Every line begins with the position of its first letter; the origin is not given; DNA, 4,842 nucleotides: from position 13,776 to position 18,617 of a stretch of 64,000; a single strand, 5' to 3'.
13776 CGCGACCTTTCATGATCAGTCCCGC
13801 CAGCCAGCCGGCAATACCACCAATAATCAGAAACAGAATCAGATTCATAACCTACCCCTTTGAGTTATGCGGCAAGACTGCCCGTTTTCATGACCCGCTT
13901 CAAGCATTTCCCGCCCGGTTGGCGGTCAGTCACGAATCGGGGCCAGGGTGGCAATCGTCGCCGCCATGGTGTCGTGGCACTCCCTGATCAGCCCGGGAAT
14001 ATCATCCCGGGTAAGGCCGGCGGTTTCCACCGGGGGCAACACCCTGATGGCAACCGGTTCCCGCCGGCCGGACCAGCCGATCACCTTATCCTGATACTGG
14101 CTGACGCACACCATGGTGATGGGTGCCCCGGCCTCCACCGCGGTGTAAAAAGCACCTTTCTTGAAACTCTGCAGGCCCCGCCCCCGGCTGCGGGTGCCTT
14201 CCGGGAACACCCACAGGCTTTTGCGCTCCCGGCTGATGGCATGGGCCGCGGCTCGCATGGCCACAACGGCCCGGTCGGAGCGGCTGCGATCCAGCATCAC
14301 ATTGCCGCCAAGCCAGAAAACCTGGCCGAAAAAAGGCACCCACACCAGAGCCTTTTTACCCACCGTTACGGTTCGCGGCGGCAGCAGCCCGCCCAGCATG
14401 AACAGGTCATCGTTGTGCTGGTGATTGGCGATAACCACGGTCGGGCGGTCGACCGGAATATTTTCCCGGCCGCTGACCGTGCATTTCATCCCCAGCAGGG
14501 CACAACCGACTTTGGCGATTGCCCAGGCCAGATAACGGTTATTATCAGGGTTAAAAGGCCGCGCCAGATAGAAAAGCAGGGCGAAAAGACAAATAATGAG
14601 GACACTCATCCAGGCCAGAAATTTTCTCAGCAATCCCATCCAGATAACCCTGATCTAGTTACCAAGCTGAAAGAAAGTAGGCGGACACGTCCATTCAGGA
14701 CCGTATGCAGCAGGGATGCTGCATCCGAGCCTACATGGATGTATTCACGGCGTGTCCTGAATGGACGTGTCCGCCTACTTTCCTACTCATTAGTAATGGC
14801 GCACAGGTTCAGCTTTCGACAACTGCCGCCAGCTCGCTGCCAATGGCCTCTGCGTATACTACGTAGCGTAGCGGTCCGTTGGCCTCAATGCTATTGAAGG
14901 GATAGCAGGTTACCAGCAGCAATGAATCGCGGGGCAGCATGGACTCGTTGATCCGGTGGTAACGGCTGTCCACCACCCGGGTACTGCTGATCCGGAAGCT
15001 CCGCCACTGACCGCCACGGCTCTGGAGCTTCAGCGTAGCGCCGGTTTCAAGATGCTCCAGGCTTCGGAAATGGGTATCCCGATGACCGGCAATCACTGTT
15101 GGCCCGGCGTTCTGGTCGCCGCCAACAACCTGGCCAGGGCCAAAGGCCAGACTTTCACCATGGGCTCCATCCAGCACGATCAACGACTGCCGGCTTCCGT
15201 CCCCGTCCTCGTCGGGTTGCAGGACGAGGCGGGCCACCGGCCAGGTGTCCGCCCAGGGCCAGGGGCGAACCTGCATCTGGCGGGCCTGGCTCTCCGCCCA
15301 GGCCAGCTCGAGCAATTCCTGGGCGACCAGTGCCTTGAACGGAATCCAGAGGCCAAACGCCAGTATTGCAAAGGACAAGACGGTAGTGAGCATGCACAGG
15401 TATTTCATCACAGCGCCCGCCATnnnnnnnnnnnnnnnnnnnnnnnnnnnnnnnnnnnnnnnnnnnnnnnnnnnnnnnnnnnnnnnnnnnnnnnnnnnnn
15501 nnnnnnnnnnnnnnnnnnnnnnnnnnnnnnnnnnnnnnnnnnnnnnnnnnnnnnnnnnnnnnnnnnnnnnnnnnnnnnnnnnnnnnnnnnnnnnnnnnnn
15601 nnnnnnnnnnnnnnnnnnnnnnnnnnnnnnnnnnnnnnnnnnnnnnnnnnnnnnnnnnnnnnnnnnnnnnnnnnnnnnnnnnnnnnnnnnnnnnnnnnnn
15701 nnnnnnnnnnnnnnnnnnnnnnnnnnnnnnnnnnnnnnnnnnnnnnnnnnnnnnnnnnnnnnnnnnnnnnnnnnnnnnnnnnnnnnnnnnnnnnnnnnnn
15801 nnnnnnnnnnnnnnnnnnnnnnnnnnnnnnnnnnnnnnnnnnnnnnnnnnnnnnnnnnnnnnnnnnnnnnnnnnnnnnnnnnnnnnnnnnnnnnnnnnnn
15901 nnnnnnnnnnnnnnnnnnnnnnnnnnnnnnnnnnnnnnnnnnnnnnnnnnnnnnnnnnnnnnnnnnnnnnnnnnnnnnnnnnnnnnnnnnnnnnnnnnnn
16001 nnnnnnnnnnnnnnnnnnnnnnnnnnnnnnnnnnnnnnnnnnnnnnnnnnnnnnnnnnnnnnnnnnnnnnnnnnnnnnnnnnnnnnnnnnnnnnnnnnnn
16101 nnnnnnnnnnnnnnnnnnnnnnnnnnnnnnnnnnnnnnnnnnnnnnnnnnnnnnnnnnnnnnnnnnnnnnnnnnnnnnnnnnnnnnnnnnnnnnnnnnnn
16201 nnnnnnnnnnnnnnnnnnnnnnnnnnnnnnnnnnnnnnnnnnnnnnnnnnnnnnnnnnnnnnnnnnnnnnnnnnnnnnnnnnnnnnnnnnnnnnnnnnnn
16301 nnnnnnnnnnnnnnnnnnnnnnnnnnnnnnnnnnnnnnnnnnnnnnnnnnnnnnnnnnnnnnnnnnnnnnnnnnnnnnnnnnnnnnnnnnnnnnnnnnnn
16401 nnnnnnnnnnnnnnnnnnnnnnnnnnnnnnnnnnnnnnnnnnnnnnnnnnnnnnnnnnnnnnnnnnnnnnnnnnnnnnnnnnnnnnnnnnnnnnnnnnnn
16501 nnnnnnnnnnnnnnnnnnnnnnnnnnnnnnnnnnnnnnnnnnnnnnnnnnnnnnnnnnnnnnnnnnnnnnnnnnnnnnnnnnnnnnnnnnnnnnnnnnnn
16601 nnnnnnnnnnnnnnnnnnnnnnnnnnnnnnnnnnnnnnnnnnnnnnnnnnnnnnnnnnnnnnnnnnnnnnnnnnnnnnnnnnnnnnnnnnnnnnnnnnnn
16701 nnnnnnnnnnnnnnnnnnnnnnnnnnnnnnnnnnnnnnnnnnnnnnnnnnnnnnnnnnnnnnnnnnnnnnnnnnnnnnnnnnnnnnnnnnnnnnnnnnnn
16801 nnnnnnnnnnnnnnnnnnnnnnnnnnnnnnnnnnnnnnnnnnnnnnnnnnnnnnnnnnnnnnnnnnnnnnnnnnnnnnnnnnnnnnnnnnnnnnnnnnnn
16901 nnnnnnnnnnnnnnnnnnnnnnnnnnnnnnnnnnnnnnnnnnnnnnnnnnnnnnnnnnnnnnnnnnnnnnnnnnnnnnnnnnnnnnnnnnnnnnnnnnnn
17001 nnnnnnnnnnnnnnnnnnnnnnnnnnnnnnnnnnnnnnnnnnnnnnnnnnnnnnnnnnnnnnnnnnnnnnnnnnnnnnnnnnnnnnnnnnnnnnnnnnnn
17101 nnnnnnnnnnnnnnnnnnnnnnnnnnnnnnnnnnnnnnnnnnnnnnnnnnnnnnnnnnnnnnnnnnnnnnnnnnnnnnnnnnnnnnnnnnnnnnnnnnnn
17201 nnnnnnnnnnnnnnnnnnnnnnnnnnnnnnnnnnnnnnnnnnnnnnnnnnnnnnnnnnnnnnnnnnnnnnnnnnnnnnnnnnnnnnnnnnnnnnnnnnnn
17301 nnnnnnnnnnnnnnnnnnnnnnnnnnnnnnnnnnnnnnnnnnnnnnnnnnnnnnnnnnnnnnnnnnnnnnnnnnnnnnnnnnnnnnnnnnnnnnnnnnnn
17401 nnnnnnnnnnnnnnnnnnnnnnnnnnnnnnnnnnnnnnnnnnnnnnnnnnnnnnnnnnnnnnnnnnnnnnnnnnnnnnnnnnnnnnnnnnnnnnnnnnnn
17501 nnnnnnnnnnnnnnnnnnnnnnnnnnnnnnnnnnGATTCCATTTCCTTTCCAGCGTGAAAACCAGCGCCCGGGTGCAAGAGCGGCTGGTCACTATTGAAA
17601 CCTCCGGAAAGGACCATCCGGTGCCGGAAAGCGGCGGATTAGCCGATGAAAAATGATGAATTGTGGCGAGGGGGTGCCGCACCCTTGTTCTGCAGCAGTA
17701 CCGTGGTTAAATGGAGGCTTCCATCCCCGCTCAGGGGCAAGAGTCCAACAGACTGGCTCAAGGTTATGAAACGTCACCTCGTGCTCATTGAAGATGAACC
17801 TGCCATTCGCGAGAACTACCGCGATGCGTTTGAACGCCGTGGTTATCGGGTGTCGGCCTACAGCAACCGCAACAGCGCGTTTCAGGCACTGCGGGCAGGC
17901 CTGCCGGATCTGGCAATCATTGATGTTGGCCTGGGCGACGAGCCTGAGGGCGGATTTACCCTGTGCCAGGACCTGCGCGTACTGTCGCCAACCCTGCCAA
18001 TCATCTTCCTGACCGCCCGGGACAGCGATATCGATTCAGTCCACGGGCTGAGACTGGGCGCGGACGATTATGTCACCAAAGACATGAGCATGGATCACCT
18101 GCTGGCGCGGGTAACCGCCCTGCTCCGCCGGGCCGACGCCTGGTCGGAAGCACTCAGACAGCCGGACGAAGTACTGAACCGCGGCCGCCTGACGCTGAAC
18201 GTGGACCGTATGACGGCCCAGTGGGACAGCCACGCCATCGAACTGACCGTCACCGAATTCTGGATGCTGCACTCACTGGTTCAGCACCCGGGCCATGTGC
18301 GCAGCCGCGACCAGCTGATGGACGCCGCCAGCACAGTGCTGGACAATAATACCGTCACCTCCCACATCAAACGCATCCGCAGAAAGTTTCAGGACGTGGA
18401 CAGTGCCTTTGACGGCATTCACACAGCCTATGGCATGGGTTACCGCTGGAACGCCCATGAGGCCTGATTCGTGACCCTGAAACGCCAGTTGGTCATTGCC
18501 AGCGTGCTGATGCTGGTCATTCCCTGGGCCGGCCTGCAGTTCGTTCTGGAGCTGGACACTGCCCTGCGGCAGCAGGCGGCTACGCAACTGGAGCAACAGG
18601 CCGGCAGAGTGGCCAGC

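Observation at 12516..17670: Same 10-bp-phased direct-repeat box in two divergent promoters 5 kb apart (candidate PdsR box)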

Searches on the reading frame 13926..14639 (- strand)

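Call 8: search_protein_families(library=ncbifam, proteins=[window:13926-14639:-], max_evalue=0.01)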
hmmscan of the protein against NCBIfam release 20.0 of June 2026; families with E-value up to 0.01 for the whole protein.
window:13926-14639:- (237 aa): 7 families
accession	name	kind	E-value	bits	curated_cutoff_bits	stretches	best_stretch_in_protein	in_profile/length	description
NF011593.0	PRK15018.1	equivalog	5.2e-47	160.6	501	1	8-232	9-232/245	1-acylglycerol-3-phosphate O-acyltransferase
TIGR00530.1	AGP_acyltrn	subfamily_domain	2.9e-36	124.1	102.95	1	50-179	1-129/130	1-acylglycerol-3-phosphate O-acyltransferase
NF052553.1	LyOrLpactfOlsABRUA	equivalog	1.7e-11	43.8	300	1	7-170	8-167/263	lyso-ornithine lipid O-acyltransferase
NF052552.1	LyOrLpactfOlsARHOCB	equivalog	3.2e-08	32.9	300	1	20-166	48-183/271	lyso-ornithine lipid O-acyltransferase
NF006386.0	PRK08633.1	equivalog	2.9e-06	25.3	1221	1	34-174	415-546/1147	acyl-[ACP]--phospholipid O-acyltransferase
NF010621.0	PRK14014.1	domain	4.6e-05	22.6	186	1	49-118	71-143/301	acetyltransferase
NF058536.1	LPAAT_acyl_YihG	equivalog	0.00017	20.9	260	1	49-109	66-129/290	1-acylglycerol-3-phosphate O-acyltransferase, YihG family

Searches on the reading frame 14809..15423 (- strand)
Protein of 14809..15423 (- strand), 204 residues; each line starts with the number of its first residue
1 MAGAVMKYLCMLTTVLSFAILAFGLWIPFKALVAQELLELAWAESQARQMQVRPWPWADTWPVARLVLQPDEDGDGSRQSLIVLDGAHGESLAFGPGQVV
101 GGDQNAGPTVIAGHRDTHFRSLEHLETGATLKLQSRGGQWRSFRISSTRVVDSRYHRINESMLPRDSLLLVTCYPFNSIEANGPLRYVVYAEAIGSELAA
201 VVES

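Call 7: search_protein_families(library=ncbifam, proteins=[window:14809-15423:-])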
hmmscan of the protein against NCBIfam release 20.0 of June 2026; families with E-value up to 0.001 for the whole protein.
window:14809-15423:- (204 aa): 4 families
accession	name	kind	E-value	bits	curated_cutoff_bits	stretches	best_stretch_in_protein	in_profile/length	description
TIGR03784.1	marine_sortase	equivalog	7.1e-57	191.8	158.25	1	15-191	3-174/174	class GN sortase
NF033746.1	class_D_sortase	subfamily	4.2e-19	68.7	165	1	79-193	20-133/135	class D sortase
NF058671.1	sortase_SrtD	exception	7e-18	65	140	1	80-192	75-186/187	class D sortase, LPxTATN-specific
TIGR01076.1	sortase_fam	subfamily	8e-11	41.9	39.35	1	85-192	16-126/136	sortase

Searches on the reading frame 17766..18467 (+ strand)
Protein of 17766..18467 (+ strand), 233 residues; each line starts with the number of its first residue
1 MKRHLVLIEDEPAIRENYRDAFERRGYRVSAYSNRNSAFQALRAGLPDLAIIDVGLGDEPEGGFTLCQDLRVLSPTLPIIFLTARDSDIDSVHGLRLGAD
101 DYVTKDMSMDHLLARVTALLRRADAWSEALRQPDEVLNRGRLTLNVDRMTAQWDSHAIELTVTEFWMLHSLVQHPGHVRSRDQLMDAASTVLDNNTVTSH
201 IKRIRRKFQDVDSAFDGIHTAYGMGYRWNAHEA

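Call 7: search_protein_families(library=ncbifam, proteins=[window:17766-18467:+])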
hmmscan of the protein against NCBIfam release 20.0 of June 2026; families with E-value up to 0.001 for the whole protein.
window:17766-18467:+ (233 aa): 70 families (the best 25 are shown)
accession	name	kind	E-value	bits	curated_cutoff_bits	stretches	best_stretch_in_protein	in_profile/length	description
TIGR03787.1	marine_sort_RR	equivalog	1.1e-115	384.9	335.7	1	3-229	1-226/227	proteobacterial dedicated sortase system response regulator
NF008296.0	PRK11083.1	equivalog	1.1e-52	178.7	273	1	2-228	3-225/228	two-component system response regulator CreB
NF007982.1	PRK10710.1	equivalog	1.3e-44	152.6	380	1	4-231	9-230/235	envelope stress response regulator BaeR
TIGR02154.1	PhoB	equivalog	3.2e-42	144.4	296.2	1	1-228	1-225/226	phosphate regulon transcriptional regulator PhoB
NF045944.1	ResRegRpaBCyano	equivalog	4.9e-38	130.8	330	1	7-227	2-226/229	response regulator transcription factor RpaB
NF053854.1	RespRegPhoBBctds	equivalog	5.9e-38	130.5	270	1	6-228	2-224/225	two-component system response regulator PhoB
NF041733.1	resp_reg_CseB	equivalog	6.8e-38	130.3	350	1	4-228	2-226/228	two-component system response regulator CseB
NF033117.2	vanR_ACDEGLN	exception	1.1e-37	129.8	350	1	6-227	2-224/226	VanR-ABDEGLN family response regulator transcription factor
NF041734.1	resp_reg_RppA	equivalog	3.6e-36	124.7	250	1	5-229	3-228/229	two-component system response regulator RppA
NF008034.0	PRK10766.1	equivalog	6e-36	124.1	275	1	1-227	1-225/231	two-component system response regulator TorR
NF040534.1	resp_reg_YycF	equivalog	6.6e-36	123.7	340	1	4-228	2-227/231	response regulator YycF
NF040689.1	MtrAB_MtrA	equivalog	1.4e-35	122.6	300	1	6-227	2-217/219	MtrAB system response regulator MtrA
NF007005.1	PRK09468.1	equivalog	4.2e-34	118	331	1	3-227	4-230/237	osmolarity response regulator transcription factor OmpR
NF000401.1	vanR-A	exception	7.4e-32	110.6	500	1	3-227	3-228/231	vancomycin resistance response regulator transcription factor VanR-A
NF007928.2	PRK10643.1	equivalog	1.8e-31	109.5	330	1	5-227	3-215/216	two-component system response regulator PmrA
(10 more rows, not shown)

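Call 11: find_related_loci(query=window:17766-18467:+, collection=genome_contigs, flank=8000)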
Query window:17766-18467:+ (233 aa) in genome_contigs; peptide patterns used: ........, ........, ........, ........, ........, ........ (x = any residue, [..] = any of these).
599 stretches matched a pattern (row limit reached: there are more); 539 encode a relative of the query (tblastn E <= 1e-3); the best 80 are kept; 80 distinct loci.
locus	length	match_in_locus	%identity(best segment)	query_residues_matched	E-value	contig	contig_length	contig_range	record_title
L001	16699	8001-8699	88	1-233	9e-141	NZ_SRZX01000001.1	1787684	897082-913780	Marinobacter orientalis strain W62 Scaffold1, whole genome shotgun sequence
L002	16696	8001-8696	88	1-232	4e-139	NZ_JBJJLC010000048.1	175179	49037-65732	Marinobacter sp. GN3S48 174, whole genome shotgun sequence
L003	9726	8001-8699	88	1-233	4e-139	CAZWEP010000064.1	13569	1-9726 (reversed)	MAG TPA_asm: uncultured Marinobacter sp. isolate SRP321284_co1_137 genome assembly, contig: NODE_5667_length_13569_cov_7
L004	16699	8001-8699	88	1-233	1e-138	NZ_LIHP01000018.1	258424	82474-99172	MAG: Marinobacter sp. HL-58 ITZY_scaf_85, whole genome shotgun sequence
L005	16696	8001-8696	88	1-232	5e-138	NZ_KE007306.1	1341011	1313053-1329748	Marinobacter lipolyticus SM19 scaffold1, whole genome shotgun sequence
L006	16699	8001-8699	87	1-233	1e-137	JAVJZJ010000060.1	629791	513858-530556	MAG: Marinobacter sp. isolate G3-WIS-02 k141_2060, whole genome shotgun sequence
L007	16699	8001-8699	87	1-233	3e-137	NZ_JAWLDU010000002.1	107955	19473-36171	MAG: Marinobacter sp. isolate 20BLK6-1.bin.136 NODE_59_length_107955_cov_25.295162, whole genome shotgun sequence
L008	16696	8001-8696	86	1-232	2e-137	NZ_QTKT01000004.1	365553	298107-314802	Marinobacter lipolyticus strain AESS41 NODE_4_length_365553_cov_56.0525, whole genome shotgun sequence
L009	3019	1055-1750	86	1-232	3e-142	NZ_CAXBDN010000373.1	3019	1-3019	MAG: uncultured Marinobacter sp. isolate ERR2762100_concoct_47 ERZ3422088.37152, whole genome shotgun sequence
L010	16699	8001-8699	85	1-233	6e-134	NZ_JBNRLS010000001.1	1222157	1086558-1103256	Marinobacter sp. DUT-1 Scaffold1_1, whole genome shotgun sequence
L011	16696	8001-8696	84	1-232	2e-133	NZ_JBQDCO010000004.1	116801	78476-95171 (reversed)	MAG: Marinobacter sp. isolate AOP35_03H_surf _bin _41 AOP35_03H_surf.bin.41_4, whole genome shotgun sequence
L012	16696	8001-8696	85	1-232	1e-133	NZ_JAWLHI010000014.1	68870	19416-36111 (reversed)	MAG: Marinobacter sp. isolate 30dZY2.bin.57 NODE_647_length_68870_cov_4.762647, whole genome shotgun sequence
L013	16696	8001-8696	85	1-232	5e-133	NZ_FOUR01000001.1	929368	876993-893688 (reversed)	Marinobacter pelagius strain CGMCC 1.6775, whole genome shotgun sequence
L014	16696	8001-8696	84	1-232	8e-133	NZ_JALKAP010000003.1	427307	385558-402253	Marinobacter sp. S6332 scaffold_3, whole genome shotgun sequence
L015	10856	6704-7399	85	1-232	8e-133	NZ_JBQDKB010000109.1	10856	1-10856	MAG: Marinobacter sp. isolate AOP31_B2_surf _bin _1 AOP31_B2_surf.bin.1_109, whole genome shotgun sequence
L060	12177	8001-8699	67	1-233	9e-104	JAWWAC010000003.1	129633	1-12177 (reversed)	MAG: Oleiphilaceae bacterium isolate HN14.bin.46 k141_1457784_length_129633_cov_10.2243, whole genome shotgun sequence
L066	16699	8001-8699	61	1-233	3e-98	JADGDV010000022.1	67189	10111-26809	MAG: Hahellaceae bacterium isolate BB19 NODE_374_length_67189_cov_44.599657, whole genome shotgun sequence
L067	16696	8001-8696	62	1-233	5e-98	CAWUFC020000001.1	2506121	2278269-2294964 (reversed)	MAG: Halieaceae bacterium isolate 5b87221c-c285-40f0-8db9-9bb7071d1699 genome assembly, contig: contig_1, whole genome s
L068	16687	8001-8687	62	1-230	7e-98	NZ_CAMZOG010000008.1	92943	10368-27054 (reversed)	Parendozoicomonas sp. Alg238-R29 NODE_8_length_92943_cov_210.326, whole genome shotgun sequence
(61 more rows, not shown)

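Call 33: search_protein_families(library=ncbifam, proteins=[L066:85-1002:+, L060:4785-5648:+, L068:6601-7398:+, L067:3381-4172:-], max_evalue=1e-10)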
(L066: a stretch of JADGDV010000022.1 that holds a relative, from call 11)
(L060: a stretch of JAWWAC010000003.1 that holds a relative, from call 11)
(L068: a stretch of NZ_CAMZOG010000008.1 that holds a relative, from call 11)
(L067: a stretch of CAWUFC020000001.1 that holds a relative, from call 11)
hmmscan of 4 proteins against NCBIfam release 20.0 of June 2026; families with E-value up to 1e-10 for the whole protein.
L066:85-1002:+ (305 aa): 9 families
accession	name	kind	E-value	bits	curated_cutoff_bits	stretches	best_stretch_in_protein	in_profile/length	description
TIGR02802.1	Pal_lipo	equivalog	1.4e-21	76.5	125.35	1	197-296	2-104/104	peptidoglycan-associated lipoprotein Pal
NF053611.1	YiaD_Gzip_OmpA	equivalog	9.2e-21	74.5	175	1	198-295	105-205/206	YiaD family glycine zipper/OmpA-like lipoprotein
NF053613.1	OMP_toxin_LptF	equivalog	1.3e-19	70.9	400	1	199-298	145-247/256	lipotoxin F family OmpA-related lipoprotein LptF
NF008067.1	PRK10802.1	equivalog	2.9e-18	66.3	261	1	193-293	65-168/171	peptidoglycan-associated lipoprotein Pal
NF053585.1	OMP_LP_YfiB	equivalog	4e-18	65.8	128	1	199-294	60-158/163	outer membrane lipoprotein YfiB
NF053612.1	anchor_PA1041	equivalog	1.5e-14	54.5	250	1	196-295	132-234/236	PA1041 family peptidoglycan-binding anchor lipoprotein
NF052230.1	T9SS_PorE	exception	2.2e-12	46.1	600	1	196-282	517-602/648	PorE family type IX secretion system protein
NF047726.1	AutTranAdhPGAsTpgA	equivalog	1.8e-11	43.7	350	1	168-272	131-234/268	trimeric autotransporter adhesin/peptidogylcan-associated protein TpgA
NF033763.1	exchanger_TraB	exception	9.3e-11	40.4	700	0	198-294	395-495/522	outer membrane exchange protein TraB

L060:4785-5648:+ (287 aa): 7 families
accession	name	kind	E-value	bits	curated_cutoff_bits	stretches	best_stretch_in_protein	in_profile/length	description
NF053611.1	YiaD_Gzip_OmpA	equivalog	3.7e-22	79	175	1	169-267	101-204/206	YiaD family glycine zipper/OmpA-like lipoprotein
NF008067.1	PRK10802.1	equivalog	1.5e-20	73.8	261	1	174-254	71-151/171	peptidoglycan-associated lipoprotein Pal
TIGR02802.1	Pal_lipo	equivalog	2.5e-19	69.3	125.35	1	173-258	3-88/104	peptidoglycan-associated lipoprotein Pal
NF053612.1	anchor_PA1041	equivalog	2.6e-19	70.1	250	1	143-266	105-232/236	PA1041 family peptidoglycan-binding anchor lipoprotein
NF053585.1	OMP_LP_YfiB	equivalog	6.6e-16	58.6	128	1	172-265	58-151/163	outer membrane lipoprotein YfiB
NF053613.1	OMP_toxin_LptF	equivalog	1.5e-15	57.6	400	1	173-262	144-233/256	lipotoxin F family OmpA-related lipoprotein LptF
NF052230.1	T9SS_PorE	exception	8.9e-13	47.4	600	1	174-256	519-601/648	PorE family type IX secretion system protein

L068:6601-7398:+ (265 aa): 14 families
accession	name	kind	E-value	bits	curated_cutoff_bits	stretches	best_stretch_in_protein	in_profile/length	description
TIGR03789.1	pdsO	hypoth_equivalog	1.7e-33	116.3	152.2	1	52-253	30-242/243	sortase-associated OmpA-like protein PdsO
NF053611.1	YiaD_Gzip_OmpA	equivalog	7.5e-25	87.8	175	1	42-252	4-204/206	YiaD family glycine zipper/OmpA-like lipoprotein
NF053612.1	anchor_PA1041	equivalog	2.5e-18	66.9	250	1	64-254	51-235/236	PA1041 family peptidoglycan-binding anchor lipoprotein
TIGR02802.1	Pal_lipo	equivalog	5.6e-18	65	125.35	1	152-252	2-102/104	peptidoglycan-associated lipoprotein Pal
NF052230.1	T9SS_PorE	exception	6.1e-18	64.4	600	1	151-233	516-598/648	PorE family type IX secretion system protein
NF053613.1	OMP_toxin_LptF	equivalog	9.8e-17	61.4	400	1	151-259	142-250/256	lipotoxin F family OmpA-related lipoprotein LptF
NF053607.1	CHU_0125_OmpA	equivalog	2.6e-15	56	620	1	167-233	548-614/639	CHU_0125 family OmpA-like outer membrane integrity protein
NF007804.1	PRK10510.1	equivalog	8.9e-14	51.4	307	1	45-254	14-216/219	OmpA family lipoprotein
NF033763.1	exchanger_TraB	exception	7.5e-13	47.3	700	1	151-259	393-502/522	outer membrane exchange protein TraB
NF008067.1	PRK10802.1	equivalog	3.8e-12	46.4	261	1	145-248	60-165/171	peptidoglycan-associated lipoprotein Pal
NF008071.1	PRK10808.1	equivalog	5.3e-12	45.8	277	1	148-231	229-314/358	porin OmpA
NF045787.1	OmpABordt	equivalog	9.8e-12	44.9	200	1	162-252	97-187/194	outer membrane protein OmpA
NF053585.1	OMP_LP_YfiB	equivalog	5.9e-11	42.5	128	1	148-246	54-152/163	outer membrane lipoprotein YfiB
NF038224.1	OmpA_like_CmpA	equivalog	6.6e-11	42.2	300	0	74-257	50-217/233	C-OmpA-like family protein CmpA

L067:3381-4172:- (263 aa): 8 families
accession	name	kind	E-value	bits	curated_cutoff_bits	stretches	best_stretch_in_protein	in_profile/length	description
TIGR03789.1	pdsO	hypoth_equivalog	3.7e-27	95.6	152.2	1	67-250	50-241/243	sortase-associated OmpA-like protein PdsO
NF053611.1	YiaD_Gzip_OmpA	equivalog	1.3e-20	74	175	1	71-251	24-205/206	YiaD family glycine zipper/OmpA-like lipoprotein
NF053613.1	OMP_toxin_LptF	equivalog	7.2e-17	61.9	400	1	99-257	93-250/256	lipotoxin F family OmpA-related lipoprotein LptF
TIGR02802.1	Pal_lipo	equivalog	5e-15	55.5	125.35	1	150-250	2-102/104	peptidoglycan-associated lipoprotein Pal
NF053585.1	OMP_LP_YfiB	equivalog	4e-14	52.8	128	1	147-246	55-154/163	outer membrane lipoprotein YfiB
NF053612.1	anchor_PA1041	equivalog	2e-13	50.9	250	1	134-252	118-235/236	PA1041 family peptidoglycan-binding anchor lipoprotein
NF008067.1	PRK10802.1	equivalog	2e-11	44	261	1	126-246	44-165/171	peptidoglycan-associated lipoprotein Pal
NF007804.1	PRK10510.1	equivalog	7.6e-11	41.8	307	0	148-252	112-216/219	OmpA family lipoprotein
